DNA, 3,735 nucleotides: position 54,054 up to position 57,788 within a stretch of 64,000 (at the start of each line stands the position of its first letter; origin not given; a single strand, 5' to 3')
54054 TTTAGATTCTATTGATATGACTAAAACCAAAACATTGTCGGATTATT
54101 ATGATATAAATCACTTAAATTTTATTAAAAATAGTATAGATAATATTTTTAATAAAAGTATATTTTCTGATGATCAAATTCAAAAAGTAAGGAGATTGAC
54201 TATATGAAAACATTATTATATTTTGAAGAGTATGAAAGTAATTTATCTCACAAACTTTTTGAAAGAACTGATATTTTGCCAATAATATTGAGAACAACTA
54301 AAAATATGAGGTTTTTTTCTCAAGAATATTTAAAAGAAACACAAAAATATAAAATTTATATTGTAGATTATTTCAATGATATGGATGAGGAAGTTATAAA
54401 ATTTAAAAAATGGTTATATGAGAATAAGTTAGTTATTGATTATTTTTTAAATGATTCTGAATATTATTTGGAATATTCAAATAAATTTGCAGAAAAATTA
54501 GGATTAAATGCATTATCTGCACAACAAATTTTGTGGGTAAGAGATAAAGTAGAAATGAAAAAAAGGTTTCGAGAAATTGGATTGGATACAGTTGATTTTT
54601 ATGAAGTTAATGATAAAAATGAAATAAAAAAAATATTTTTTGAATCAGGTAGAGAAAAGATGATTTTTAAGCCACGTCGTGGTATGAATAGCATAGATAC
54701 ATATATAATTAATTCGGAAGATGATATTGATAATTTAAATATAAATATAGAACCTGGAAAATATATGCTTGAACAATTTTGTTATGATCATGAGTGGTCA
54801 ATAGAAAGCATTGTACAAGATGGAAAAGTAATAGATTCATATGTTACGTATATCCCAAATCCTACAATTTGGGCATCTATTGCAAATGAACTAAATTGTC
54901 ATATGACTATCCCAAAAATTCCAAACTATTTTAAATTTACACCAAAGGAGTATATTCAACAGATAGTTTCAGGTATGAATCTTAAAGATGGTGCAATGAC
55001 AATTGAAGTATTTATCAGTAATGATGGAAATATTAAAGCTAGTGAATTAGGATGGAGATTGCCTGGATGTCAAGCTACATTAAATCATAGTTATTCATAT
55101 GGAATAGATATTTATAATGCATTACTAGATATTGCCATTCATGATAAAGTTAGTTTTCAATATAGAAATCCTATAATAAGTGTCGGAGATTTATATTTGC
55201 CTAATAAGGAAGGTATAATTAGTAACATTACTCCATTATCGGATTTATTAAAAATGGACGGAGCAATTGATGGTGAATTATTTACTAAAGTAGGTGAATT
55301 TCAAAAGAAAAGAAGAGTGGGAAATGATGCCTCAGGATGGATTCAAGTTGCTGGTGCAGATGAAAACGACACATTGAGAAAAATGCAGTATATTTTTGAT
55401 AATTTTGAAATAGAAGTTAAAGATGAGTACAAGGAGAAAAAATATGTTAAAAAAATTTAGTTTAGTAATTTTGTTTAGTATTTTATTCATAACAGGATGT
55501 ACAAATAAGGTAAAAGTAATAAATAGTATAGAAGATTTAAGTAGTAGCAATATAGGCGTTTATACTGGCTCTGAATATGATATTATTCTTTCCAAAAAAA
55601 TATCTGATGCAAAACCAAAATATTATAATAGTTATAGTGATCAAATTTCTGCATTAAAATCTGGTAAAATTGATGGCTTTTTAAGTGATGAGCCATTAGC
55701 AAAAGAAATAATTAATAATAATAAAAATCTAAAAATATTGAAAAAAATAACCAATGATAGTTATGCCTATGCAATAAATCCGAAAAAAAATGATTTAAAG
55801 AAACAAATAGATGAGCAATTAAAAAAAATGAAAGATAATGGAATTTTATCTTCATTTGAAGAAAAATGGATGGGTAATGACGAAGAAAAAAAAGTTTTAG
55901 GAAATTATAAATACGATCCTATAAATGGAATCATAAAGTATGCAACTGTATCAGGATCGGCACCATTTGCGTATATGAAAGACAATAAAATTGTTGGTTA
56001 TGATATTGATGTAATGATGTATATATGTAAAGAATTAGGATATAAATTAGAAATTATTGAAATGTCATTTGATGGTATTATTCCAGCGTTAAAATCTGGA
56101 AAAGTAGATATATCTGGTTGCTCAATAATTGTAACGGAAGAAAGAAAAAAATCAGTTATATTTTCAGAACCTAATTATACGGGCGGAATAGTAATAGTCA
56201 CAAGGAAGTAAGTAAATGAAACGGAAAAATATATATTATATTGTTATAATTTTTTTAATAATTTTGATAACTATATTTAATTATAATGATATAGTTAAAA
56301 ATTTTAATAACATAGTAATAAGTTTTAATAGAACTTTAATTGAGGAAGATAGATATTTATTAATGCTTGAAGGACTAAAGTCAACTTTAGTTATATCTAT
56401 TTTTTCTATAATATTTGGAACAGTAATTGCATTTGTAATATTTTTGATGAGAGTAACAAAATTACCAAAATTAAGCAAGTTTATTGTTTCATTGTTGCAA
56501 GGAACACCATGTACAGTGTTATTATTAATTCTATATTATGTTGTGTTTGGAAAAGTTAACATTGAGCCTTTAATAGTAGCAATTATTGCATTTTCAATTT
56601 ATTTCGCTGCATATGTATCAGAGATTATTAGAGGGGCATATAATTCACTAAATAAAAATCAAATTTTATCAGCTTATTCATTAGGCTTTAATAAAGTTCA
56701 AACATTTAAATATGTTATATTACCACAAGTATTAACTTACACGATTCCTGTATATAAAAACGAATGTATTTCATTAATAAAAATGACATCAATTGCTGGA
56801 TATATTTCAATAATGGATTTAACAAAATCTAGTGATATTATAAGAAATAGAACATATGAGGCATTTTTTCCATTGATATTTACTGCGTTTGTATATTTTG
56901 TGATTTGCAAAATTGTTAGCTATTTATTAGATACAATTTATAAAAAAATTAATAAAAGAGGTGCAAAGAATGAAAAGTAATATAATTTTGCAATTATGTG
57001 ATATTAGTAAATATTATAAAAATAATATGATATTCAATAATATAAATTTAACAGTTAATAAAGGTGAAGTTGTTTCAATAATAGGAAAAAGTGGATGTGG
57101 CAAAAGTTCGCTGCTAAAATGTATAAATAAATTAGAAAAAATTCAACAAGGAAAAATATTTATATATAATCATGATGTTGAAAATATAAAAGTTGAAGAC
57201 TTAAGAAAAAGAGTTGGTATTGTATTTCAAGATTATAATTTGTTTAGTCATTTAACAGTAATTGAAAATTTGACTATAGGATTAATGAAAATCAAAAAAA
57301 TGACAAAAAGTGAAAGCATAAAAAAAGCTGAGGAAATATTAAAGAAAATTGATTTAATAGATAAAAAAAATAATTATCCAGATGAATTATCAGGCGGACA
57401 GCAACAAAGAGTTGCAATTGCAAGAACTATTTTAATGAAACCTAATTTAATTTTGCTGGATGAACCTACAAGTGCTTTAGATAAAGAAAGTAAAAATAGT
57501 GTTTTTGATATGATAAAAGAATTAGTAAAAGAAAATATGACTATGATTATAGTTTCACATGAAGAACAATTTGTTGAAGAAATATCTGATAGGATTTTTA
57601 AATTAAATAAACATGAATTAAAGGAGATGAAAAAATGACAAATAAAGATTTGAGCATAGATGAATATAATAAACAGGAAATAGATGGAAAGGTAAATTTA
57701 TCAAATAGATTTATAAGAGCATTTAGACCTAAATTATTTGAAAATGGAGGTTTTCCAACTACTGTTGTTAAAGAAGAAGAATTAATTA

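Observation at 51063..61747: Uncharacterised, translationally coupled 12-gene cluster: candidate small-molecule pathway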

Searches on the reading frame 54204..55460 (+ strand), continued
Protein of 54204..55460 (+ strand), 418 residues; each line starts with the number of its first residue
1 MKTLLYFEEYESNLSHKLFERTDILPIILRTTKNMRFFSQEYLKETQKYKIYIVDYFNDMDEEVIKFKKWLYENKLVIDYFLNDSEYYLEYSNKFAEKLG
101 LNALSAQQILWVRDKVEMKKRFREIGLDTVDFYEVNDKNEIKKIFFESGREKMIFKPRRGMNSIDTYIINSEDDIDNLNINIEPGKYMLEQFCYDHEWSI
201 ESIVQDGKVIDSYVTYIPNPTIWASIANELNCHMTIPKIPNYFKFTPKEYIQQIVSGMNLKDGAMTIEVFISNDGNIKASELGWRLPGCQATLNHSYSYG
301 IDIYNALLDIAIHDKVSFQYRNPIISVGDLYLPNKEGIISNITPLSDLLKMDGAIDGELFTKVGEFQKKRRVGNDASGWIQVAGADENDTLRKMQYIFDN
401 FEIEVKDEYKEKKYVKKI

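Call 100: get_annotated_region(hit=H3, flank=9000)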
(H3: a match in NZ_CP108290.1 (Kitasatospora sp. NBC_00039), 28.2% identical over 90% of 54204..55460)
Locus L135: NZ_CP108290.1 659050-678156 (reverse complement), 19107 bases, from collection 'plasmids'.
description: Kitasatospora sp. NBC_00039 plasmid unnamed1, complete sequence
organism: Kitasatospora sp. NBC_00039 (NCBI taxid 2903565)
taxonomy: Bacteria; Actinomycetota; Actinomycetes; Kitasatosporales; Streptomycetaceae; Kitasatospora; Kitasatospora sp. NBC 00039
host: -; source: -; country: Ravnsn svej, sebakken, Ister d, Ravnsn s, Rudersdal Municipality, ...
typing (MOB-suite, as given by PLSDB): non-mobilizable
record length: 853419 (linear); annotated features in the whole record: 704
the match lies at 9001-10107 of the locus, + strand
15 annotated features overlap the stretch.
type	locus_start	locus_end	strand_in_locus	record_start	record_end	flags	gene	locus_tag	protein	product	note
CDS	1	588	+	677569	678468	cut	-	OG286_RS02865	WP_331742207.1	MBL fold metallo-hydrolase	-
CDS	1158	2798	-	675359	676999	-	-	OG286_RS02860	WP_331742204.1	ATP-binding cassette domain-containing protein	-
CDS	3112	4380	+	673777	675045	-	-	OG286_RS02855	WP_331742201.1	hydroxymethylcytosylglucuronate/cytosylglucurona te synthase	-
CDS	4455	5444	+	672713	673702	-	blsE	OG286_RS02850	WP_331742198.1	cytosylglucuronate decarboxylase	GO:0017000 - antibiotic biosynthetic process [Evidence IEA]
CDS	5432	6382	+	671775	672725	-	blsF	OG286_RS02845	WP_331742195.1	CGA synthase-related protein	GO:0017000 - antibiotic biosynthetic process [Evidence IEA]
CDS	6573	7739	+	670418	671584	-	blsG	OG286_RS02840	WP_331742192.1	arginine 2,3-aminomutase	GO:0006525 - arginine metabolic process [Evidence IEA]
CDS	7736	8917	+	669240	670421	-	-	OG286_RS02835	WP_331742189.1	DegT/DnrJ/EryC1/StrS family aminotransferase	-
CDS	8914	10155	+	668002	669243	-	-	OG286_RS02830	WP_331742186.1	ATP-dependent carboxylate-amine ligase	-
CDS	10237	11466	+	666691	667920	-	-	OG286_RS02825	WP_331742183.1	MFS transporter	GO:0055085 - transmembrane transport [Evidence IEA]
CDS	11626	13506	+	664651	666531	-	-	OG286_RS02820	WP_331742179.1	hypothetical protein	-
CDS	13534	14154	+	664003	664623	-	-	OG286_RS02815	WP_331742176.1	class I SAM-dependent methyltransferase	-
CDS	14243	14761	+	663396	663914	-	-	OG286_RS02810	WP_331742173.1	nucleoside 2-deoxyribosyltransferase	-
CDS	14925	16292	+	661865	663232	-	-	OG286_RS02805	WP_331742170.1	M1 family metallopeptidase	-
CDS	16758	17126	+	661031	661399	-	-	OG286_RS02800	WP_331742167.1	hypothetical protein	-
CDS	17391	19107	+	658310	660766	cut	-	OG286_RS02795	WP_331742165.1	ricin-type beta-trefoil lectin domain protein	-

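Call 101: get_annotated_region(hit=H4, flank=9000)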
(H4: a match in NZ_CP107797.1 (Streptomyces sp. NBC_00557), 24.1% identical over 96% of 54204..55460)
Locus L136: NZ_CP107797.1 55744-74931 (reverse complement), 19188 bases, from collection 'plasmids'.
description: Streptomyces sp. NBC_00557 plasmid unnamed1, complete sequence
organism: Streptomyces sp. NBC_00557 (NCBI taxid 2975776)
taxonomy: Bacteria; Actinomycetota; Actinomycetes; Kitasatosporales; Streptomycetaceae; Streptomyces; Streptomyces sp. NBC 00557
host: -; source: -; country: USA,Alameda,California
typing (MOB-suite, as given by PLSDB): mobilizable; relaxase MOBP
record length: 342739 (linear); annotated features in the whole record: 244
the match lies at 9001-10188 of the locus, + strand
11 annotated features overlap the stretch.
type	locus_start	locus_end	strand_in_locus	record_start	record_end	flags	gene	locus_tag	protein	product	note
CDS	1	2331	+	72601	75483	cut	-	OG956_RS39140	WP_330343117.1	AAA family ATPase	-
CDS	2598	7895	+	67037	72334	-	-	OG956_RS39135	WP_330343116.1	amino acid adenylation domain-containing protein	-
CDS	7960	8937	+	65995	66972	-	-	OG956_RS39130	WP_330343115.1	TauD/TfdA family dioxygenase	-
CDS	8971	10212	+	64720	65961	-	-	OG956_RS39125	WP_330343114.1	ATP-grasp domain-containing protein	-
CDS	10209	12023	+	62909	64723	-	-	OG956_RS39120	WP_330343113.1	hypothetical protein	-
CDS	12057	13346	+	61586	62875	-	-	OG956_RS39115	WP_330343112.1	MFS transporter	GO:0055085 - transmembrane transport [Evidence IEA]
CDS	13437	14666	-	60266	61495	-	-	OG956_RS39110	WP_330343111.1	helix-turn-helix domain-containing protein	-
CDS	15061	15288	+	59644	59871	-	-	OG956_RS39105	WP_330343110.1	hypothetical protein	-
CDS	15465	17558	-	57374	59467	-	-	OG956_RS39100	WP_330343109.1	condensation domain-containing protein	-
CDS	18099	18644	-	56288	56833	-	-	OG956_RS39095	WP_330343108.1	hypothetical protein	-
CDS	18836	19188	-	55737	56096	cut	-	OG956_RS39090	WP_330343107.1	hypothetical protein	-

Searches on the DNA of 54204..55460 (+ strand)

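Call 64: search_rna_families(sources=[L041, L015, L026, L046, L053, L095, L091], threshold=gathering)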
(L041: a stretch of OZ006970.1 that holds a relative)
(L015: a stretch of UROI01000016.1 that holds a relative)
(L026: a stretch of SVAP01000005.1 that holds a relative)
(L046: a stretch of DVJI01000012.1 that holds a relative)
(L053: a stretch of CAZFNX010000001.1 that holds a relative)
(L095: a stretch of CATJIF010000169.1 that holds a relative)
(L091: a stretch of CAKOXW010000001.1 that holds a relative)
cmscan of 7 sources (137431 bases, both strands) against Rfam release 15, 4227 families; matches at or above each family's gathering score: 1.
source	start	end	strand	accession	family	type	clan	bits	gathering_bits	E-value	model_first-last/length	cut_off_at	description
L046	3906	3993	+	RF00005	tRNA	Gene; tRNA;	CL00001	59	29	7.1e-10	1-71/71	no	tRNA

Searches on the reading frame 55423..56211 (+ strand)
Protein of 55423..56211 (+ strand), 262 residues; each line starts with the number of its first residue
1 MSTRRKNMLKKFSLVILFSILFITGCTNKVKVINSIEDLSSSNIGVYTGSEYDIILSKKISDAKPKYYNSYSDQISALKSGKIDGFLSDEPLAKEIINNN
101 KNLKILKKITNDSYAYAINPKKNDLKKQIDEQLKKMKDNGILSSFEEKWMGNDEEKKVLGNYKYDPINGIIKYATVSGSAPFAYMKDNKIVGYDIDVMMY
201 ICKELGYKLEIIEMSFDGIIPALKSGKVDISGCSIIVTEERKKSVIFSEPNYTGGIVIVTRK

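Call 3: search_protein_families(library=pfam, proteins=[window:55423-56211:+], max_evalue=0.01)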
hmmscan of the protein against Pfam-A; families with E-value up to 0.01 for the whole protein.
window:55423-56211:+ (262 aa): 3 families
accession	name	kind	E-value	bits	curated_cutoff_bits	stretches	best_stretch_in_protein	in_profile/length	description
PF00497.25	SBP_bac_3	-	2.7e-31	108.5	26.4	2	171-262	1-92/132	Bacterial extracellular solute-binding proteins, family 3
PF10613.14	Lig_chan-Glu_bd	-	9.3e-07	29.4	30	1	192-262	30-113/115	Ligated ion channel L-glutamate- and glycine-binding site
PF12974.12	Phosphonate-bd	-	0.0053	16.6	27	0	198-231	20-54/242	ABC transporter, phosphonate, periplasmic substrate-binding protein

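Call 7: search_protein_families(library=ncbifam, proteins=[window:55423-56211:+], max_evalue=0.01)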
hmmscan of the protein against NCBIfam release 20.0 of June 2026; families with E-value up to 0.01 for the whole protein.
window:55423-56211:+ (262 aa): 15 families
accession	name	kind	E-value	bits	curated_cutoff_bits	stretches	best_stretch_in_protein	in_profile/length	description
TIGR01096.1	3A0103s03R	subfamily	2e-34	119.2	256.35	2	165-262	20-118/250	lysine/arginine/ornithine ABC transporter substrate-binding protein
NF007029.0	PRK09495.1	equivalog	7.3e-27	94.7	303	2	176-260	32-116/248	glutamine ABC transporter substrate-binding protein GlnH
NF008426.0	PRK11260.1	equivalog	8.7e-26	90.8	312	2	28-153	136-263/266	cystine ABC transporter substrate-binding protein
NF041765.1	ArtJ_Ecoli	equivalog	4e-25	88.8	510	2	171-262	23-115/243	arginine ABC transporter substrate-binding protein ArtJ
NF041764.1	ArtI_Ecoli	equivalog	2.1e-24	86.3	522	2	170-260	22-113/243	arginine ABC transporter substrate-binding protein ArtI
NF011583.0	PRK15007.1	subfamily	6.7e-23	81.3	358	2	170-260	22-113/243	arginine ABC transporter substrate-binding protein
TIGR02995.1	ectoine_ehuB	equivalog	2.2e-12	46.8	190.9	1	169-255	33-120/275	ectoine/hydroxyectoine ABC transporter substrate-binding protein EhuB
NF052427.1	StpK7MSMEG_1200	equivalog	1.6e-11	43.5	900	1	186-248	380-442/601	serine/threonine protein kinase StpK7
NF011586.0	PRK15010.1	equivalog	2.5e-11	43.7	440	1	170-254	27-112/260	lysine/arginine/ornithine ABC transporter substrate-binding protein ArgT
NF008112.0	PRK10859.1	equivalog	3.7e-11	42.1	354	2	169-261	43-135/483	membrane-bound lytic murein transglycosylase MltF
NF011965.0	PRK15437.1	equivalog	1.3e-10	41.3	459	1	171-256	28-114/260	histidine ABC transporter substrate-binding protein HisJ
TIGR04262.1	orph_peri_GRRM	subfamily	2.8e-09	36.7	190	1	171-260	3-98/257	extracellular substrate binding-like orphan protein GrrP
NF008063.0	PRK10797.1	subfamily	4.6e-08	32.6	375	2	26-153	138-273/302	glutamate/aspartate ABC transporter substrate-binding protein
NF008885.0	PRK11917.1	equivalog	3.8e-07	29.9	373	1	186-261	57-135/259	bifunctional adhesin/ABC transporter aspartate/glutamate-binding protein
NF037995.1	TRAP_S1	subfamily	0.0076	15.6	50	0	32-90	126-182/271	TRAP transporter substrate-binding protein DctP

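Call 104: search_solved_structures(query=window:55444-56211:+, max_evalue=0.001)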
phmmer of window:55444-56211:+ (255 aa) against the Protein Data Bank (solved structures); distinct sequences matched with E-value up to 0.001: 103 (the best 60 are shown).
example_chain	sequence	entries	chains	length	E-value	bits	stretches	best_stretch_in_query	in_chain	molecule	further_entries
4zv1_A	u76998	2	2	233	6e-35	124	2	159-255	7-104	AncQR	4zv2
6h30_A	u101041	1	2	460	5.3e-29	104.5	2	17-253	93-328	Glutamine ABC transporter permease and substrate binding protein protein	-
6svf_A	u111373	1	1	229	2.3e-27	99.2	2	172-255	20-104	Amino acid ABC transporter, periplasmic amino acid-binding protein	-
4prs_A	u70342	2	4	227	8.5e-26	94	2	172-255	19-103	ABC-type transporter, periplasmic subunit family 3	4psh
4h5f_A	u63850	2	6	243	6.3e-25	91.2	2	165-251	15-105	Amino acid ABC superfamily ATP binding cassette transporter, binding protein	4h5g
6ggv_A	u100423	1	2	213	6.8e-25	91.1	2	172-255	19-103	Amino acid ABC transporter, periplasmic amino acid-binding protein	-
6ggp_A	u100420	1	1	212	1.5e-24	89.9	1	172-255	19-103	Amino acid ABC transporter, periplasmic amino acid-binding protein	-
5tuj_C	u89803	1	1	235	2.2e-24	89.4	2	162-255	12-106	Ancestral protein CDT-Anc1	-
5t0w_A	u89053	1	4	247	2.4e-24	89.3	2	162-255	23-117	AncCDT-1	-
6q3u_A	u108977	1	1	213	4.5e-24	88.4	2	172-255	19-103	Amino acid ABC transporter, periplasmic amino acid-binding protein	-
4i62_A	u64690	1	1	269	1.9e-23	86.3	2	171-253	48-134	Amino acid ABC transporter, periplasmic amino acid-binding protein, putative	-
4ymx_A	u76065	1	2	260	9.5e-23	84.1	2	162-253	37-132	ABC-type amino acid transport system, periplasmic component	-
2pvu_A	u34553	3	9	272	8.3e-22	81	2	167-253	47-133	ArtJ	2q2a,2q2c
4f3p_A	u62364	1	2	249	1.2e-21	80.5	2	169-252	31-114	Glutamine-binding periplasmic protein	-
2y7i_A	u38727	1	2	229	4.6e-21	78.5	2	166-255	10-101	STM4351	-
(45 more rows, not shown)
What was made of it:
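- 55444..56211 (+): Lipoprotein substrate-binding protein of a polar amino-acid ABC importer. It is circularly permuted and falls in the Arg/Gln class. SBP_bac_3 halves in swapped order (calls 3, 7, 104). Best PDB relatives are AncQR, two Thermotoga-type amino-acid-binding proteins, ArtJ and GlnH (call 104).
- On Polar amino-acid (PAAT) ABC importer: The SBP is circularly permuted, but both lobes are present (calls 7, 104).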

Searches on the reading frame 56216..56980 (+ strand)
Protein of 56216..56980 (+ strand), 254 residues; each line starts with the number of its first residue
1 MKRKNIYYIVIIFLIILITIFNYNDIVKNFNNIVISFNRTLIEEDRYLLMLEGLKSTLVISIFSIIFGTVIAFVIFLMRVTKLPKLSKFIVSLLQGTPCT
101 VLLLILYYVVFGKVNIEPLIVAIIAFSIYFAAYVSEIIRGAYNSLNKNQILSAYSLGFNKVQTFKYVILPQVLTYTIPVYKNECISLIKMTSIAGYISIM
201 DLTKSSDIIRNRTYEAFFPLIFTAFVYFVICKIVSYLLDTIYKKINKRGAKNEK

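Call 3: search_protein_families(library=pfam, proteins=[window:56216-56980:+], max_evalue=0.01)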
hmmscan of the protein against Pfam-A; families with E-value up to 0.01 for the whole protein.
window:56216-56980:+ (254 aa): 1 family
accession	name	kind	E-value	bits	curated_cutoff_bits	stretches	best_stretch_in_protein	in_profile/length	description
PF00528.27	BPD_transp_1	-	6.6e-20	72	26.4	1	65-246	2-183/184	Binding-protein-dependent transport system inner membrane component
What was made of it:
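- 56216..56980 (+): ABC importer permease. BPD_transp_1, E 7e-20 (call 3).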

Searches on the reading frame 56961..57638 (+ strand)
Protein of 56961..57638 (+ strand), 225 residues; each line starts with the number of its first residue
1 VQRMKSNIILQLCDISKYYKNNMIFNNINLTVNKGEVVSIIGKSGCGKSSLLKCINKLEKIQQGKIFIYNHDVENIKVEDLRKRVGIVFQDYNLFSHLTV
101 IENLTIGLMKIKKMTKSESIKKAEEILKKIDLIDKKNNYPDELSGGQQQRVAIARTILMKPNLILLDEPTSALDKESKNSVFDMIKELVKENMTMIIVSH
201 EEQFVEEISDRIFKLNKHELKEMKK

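Call 3: search_protein_families(library=pfam, proteins=[window:56961-57638:+], max_evalue=0.01)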
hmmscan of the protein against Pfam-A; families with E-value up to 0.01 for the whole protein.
window:56961-57638:+ (225 aa): 15 families
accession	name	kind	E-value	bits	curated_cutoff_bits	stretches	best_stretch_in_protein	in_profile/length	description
PF00005.33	ABC_tran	-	3e-41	141.7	25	1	25-171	1-137/137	ABC transporter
PF02463.25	SMC_N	-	1.2e-10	41.7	40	1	36-218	25-214/220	RecF/RecN/SMC N terminal domain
PF09818.15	ABC_ATPase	-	7.4e-05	22.3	23.2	0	143-222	158-253/283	P-loop domain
PF13304.12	AAA_21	-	0.00013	22.6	27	0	38-56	2-20/304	AAA domain, putative AbiEii toxin, Type IV TA system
PF00931.28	NB-ARC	-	0.0009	19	23.5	1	34-168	17-108/248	NB-ARC domain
PF01637.24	ATPase_2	-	0.0012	19.2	33.2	1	33-108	18-79/225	ATPase domain predominantly from Archaea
PF03193.22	RsgA_GTPase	-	0.0016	18.7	30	1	26-66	98-137/174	RsgA GTPase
PF05729.18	NACHT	-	0.0023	18.2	26.7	0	37-56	2-21/167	NACHT domain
PF20703.3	nSTAND1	-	0.0027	17.9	27.1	1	31-54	29-52/379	Novel STAND NTPase 1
PF13555.12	AAA_29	-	0.0044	17.2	27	1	25-55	12-42/61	P-loop containing region of AAA domain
PF13401.12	AAA_22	-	0.0048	17.6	27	0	37-171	7-95/130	AAA domain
PF13175.12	AAA_15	-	0.0053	16.8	32.1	0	37-138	25-120/374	AAA ATPase domain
PF13191.12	AAA_16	-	0.0065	17.4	32.6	1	35-75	22-63/167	AAA ATPase domain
PF06745.19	ATPase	-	0.0078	16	26.6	0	33-160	17-146/231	KaiC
PF20720.3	nSTAND3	-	0.0093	16.1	27.2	0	23-77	5-58/155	Novel STAND NTPase 3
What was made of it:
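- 56970..57638 (+): ABC importer ATPase. ABC_tran, E 3e-41 (call 3).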
